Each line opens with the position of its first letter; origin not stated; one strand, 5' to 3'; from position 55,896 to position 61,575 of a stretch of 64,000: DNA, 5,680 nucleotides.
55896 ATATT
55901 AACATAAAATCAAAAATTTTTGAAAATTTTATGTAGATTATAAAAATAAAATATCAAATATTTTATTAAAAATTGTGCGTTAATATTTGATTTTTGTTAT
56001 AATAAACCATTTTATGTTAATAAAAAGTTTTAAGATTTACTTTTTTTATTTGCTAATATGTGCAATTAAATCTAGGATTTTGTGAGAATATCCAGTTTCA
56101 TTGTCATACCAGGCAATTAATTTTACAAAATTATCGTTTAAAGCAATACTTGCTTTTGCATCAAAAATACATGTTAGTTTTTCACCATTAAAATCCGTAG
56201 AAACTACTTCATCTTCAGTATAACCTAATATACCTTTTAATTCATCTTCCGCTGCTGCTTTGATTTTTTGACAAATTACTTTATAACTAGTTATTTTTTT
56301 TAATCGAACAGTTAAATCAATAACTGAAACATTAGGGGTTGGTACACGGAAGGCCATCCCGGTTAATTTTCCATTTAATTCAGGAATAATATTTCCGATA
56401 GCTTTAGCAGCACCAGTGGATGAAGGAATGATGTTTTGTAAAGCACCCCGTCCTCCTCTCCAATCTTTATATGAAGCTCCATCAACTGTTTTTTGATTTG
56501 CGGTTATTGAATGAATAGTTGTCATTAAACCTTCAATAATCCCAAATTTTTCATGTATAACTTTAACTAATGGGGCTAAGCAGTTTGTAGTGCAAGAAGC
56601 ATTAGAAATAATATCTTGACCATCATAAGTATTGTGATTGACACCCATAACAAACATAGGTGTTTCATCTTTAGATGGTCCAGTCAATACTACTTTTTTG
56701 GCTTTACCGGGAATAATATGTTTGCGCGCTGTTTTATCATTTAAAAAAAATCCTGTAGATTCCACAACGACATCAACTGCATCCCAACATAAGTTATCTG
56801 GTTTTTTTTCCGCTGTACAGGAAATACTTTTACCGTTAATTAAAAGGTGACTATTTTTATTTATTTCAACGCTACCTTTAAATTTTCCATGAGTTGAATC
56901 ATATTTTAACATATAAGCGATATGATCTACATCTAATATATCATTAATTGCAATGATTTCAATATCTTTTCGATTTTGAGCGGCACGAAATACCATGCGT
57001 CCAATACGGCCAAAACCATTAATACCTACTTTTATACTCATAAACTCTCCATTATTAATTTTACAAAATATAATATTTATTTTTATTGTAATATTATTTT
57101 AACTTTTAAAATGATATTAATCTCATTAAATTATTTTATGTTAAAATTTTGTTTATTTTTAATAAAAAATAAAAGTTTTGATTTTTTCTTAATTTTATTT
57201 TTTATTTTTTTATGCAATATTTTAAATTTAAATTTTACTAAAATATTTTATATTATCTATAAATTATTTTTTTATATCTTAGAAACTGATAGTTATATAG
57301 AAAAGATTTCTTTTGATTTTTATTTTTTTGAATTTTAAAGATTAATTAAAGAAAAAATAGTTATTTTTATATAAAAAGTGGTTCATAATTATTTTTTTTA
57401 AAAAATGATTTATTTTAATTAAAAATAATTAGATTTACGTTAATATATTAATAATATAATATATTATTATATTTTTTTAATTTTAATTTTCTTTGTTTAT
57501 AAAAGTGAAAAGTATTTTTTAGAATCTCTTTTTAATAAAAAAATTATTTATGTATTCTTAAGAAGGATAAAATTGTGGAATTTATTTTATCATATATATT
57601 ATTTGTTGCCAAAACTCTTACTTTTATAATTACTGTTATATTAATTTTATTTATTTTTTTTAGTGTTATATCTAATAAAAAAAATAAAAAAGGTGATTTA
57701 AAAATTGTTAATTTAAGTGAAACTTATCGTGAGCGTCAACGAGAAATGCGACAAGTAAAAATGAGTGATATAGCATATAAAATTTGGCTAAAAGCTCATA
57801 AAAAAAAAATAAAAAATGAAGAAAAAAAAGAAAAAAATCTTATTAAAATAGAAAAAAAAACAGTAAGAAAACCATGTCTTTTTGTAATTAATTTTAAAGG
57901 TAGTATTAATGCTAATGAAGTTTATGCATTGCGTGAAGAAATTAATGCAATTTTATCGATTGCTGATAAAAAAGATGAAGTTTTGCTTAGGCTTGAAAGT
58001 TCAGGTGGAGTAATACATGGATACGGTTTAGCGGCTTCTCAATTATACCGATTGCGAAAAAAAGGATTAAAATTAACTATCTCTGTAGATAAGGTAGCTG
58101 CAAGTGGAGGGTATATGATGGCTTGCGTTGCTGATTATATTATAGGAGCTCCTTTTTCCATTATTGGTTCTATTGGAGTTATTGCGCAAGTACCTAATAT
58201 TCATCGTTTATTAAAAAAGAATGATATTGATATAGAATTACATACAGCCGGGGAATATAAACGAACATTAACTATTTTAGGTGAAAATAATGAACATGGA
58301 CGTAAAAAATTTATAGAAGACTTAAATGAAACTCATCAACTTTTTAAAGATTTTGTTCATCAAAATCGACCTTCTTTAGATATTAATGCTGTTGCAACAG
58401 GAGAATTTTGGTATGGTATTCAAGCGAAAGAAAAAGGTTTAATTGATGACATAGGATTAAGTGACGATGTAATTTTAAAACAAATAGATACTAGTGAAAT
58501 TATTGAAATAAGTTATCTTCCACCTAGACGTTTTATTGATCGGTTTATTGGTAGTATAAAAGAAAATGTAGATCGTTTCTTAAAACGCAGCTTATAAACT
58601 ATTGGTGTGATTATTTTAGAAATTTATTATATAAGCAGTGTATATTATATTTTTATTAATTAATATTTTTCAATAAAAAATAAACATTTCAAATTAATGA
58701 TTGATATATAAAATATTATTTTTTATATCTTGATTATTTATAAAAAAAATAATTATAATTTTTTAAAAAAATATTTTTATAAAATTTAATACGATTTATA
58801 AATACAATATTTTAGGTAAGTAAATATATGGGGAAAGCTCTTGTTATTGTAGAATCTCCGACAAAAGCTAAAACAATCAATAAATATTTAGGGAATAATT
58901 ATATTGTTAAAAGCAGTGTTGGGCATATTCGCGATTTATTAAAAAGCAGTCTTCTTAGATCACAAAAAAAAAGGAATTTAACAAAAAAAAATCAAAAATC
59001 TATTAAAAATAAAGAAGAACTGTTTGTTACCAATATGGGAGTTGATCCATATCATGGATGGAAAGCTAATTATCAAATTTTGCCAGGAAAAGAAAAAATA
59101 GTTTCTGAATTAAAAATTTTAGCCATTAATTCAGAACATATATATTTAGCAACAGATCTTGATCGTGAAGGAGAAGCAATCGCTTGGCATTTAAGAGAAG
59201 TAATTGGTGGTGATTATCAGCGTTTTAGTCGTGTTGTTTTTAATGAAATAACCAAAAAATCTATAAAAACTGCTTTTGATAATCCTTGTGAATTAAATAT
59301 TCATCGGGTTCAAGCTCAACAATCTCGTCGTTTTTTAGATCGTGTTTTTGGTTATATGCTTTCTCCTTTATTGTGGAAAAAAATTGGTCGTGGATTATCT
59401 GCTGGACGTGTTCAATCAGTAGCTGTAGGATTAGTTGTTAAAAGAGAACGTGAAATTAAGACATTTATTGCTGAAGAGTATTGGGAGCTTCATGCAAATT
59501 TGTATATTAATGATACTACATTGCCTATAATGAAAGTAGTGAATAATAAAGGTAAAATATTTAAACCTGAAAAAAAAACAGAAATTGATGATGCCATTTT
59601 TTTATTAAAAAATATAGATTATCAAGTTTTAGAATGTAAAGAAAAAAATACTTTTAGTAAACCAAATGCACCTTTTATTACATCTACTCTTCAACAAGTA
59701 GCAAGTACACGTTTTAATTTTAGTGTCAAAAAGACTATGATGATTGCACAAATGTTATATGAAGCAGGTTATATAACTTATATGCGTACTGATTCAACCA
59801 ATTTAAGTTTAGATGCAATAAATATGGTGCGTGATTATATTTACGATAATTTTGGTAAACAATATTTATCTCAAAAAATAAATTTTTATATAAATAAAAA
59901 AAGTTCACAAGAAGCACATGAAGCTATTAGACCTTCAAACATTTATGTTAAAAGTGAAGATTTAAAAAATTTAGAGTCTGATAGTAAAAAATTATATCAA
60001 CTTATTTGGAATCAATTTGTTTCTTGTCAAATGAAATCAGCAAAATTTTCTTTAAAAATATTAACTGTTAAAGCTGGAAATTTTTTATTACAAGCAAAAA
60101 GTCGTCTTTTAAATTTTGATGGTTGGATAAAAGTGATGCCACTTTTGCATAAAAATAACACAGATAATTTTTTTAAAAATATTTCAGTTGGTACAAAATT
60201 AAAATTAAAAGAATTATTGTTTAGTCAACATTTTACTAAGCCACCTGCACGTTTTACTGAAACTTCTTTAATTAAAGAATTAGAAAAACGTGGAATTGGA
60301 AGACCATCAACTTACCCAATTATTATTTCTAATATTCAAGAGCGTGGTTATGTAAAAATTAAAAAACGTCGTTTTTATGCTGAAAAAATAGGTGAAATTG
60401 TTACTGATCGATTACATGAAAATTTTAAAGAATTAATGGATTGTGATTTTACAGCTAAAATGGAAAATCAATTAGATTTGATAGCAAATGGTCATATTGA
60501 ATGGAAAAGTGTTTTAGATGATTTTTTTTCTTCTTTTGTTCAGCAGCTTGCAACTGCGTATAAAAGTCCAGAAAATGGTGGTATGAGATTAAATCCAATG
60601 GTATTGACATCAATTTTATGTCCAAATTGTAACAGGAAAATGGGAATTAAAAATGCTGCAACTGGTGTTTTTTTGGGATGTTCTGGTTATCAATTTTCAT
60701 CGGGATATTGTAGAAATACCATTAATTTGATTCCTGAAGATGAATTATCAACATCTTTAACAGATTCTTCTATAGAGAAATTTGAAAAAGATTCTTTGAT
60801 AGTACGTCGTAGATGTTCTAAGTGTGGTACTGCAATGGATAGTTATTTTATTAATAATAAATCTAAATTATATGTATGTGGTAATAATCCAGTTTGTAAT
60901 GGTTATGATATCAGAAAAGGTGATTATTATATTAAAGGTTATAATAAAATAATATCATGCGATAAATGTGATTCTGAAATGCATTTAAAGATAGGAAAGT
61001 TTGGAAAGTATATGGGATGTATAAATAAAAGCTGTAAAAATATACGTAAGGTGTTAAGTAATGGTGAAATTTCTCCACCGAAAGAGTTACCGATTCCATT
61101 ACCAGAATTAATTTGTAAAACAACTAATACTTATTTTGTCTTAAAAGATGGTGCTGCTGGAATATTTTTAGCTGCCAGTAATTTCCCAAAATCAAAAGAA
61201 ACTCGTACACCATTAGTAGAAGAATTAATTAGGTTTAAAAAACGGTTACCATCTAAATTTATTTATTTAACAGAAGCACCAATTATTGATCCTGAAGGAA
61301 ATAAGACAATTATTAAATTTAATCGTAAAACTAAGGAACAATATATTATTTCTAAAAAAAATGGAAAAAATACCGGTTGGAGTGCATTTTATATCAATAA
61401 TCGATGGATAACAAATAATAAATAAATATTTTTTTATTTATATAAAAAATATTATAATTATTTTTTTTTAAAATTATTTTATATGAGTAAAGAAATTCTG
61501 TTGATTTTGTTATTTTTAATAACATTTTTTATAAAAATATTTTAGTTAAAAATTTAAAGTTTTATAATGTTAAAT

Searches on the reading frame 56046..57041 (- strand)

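Call 51: search_protein_families(library=ncbifam, proteins=[window:56046-57041:-], max_evalue=0.00001)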
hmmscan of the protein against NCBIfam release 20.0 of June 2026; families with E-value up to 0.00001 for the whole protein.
window:56046-57041:- (331 aa): 11 families
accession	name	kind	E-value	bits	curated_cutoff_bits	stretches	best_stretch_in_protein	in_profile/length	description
NF011954.0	PRK15425.1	equivalog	2.1e-176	585.8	662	1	1-331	1-331/331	glyceraldehyde-3-phosphate dehydrogenase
TIGR01534.1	GAPDH-I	equivalog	1.9e-128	428.3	367.2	1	4-324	1-330/330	type I glyceraldehyde-3-phosphate dehydrogenase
NF005830.0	PRK07729.1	equivalog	1.4e-115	385.9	546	1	1-330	1-331/343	glyceraldehyde-3-phosphate dehydrogenase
NF005641.0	PRK07403.1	equivalog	2.5e-107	359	616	1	3-327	2-330/337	type I glyceraldehyde-3-phosphate dehydrogenase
NF033735.1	G3PDH_Arsen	exception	2.8e-100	335.9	450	1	5-325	1-322/323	ArsJ-associated glyceraldehyde-3-phosphate dehydrogenase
NF006512.0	PRK08955.1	equivalog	2.7e-94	316.2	563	1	1-329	1-330/334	glyceraldehyde-3-phosphate dehydrogenase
TIGR01532.1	E4PD_g-proteo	equivalog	8.4e-81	271.8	530.55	1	4-324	1-325/325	erythrose-4-phosphate dehydrogenase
NF010058.0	PRK13535.1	equivalog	1.6e-80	270.7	539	1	1-326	1-330/339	erythrose-4-phosphate dehydrogenase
NF006139.0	PRK08289.1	equivalog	3e-78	263.6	431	1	6-330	132-470/480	glyceraldehyde-3-phosphate dehydrogenase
NF003251.0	PRK04207.1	equivalog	3.1e-11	42.9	185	1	2-261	2-243/343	type II glyceraldehyde-3-phosphate dehydrogenase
TIGR01546.1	GAPDH-II_archae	equivalog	3.4e-08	33.1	232.9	1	5-261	1-239/333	phosphorylating glyceraldehyde-3-phosphate dehydrogenase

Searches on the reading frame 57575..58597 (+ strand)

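Call 51: search_protein_families(library=ncbifam, proteins=[window:57575-58597:+], max_evalue=0.00001)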
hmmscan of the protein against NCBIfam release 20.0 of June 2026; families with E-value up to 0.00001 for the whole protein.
window:57575-58597:+ (340 aa): 4 families
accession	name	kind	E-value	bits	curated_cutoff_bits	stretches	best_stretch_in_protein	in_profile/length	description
NF008745.0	PRK11778.1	equivalog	4.8e-146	486.3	259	1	1-338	1-335/345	protease SohB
TIGR00706.1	SppA_dom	equivalog_domain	1.6e-29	103.1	155.45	1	104-300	4-200/208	signal peptide peptidase SppA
TIGR00705.1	SppA_67K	equivalog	4.6e-27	94.6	311.45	1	76-310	288-528/590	signal peptide peptidase SppA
NF008195.0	PRK10949.1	equivalog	1.3e-19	69.9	746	1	131-333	363-569/618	signal peptide peptidase SppA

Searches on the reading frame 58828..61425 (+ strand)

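Call 51: search_protein_families(library=ncbifam, proteins=[window:58828-61425:+], max_evalue=0.00001)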
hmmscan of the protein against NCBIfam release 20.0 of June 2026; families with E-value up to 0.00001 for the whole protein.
window:58828-61425:+ (865 aa): 12 families
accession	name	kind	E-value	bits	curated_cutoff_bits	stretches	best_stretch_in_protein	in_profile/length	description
TIGR01051.1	topA_bact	equivalog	1.5e-227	757.6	456.4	1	5-630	1-627/632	type I DNA topoisomerase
NF004966.0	PRK06319.1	equivalog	1.4e-155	519.7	868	2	62-622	34-620/862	DNA topoisomerase I/SWI domain fusion protein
NF006451.0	PRK08780.1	equivalog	2.2e-146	489.5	1265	2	68-575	40-574/824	DNA topoisomerase I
TIGR01054.1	rgy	equivalog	2.2e-85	287.2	471.7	1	4-569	600-1168/1172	reverse gyrase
TIGR01057.1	topA_arch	equivalog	5.1e-74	249.6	458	1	90-621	82-615/618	DNA topoisomerase I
NF005555.0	PRK07220.1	equivalog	4.4e-67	227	635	1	78-622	74-617/740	DNA topoisomerase I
NF004438.0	PRK05776.1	equivalog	3.3e-65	220.5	793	1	78-605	77-613/677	DNA topoisomerase I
NF005829.0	PRK07726.1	subfamily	1e-63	216.1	597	1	86-625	77-639/669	DNA topoisomerase 3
NF011532.0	PRK14973.1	equivalog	5.2e-58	196.6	930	1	86-622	81-615/936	DNA topoisomerase I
TIGR01056.1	topB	subfamily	3.8e-56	190.9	515.75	1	102-646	97-662/706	DNA topoisomerase III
NF006032.0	PRK08173.1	equivalog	3.3e-35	121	1058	1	1-605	1-634/863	DNA topoisomerase III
NF011313.0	PRK14724.1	equivalog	1.3e-18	66.2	1088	1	191-489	201-523/988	DNA topoisomerase III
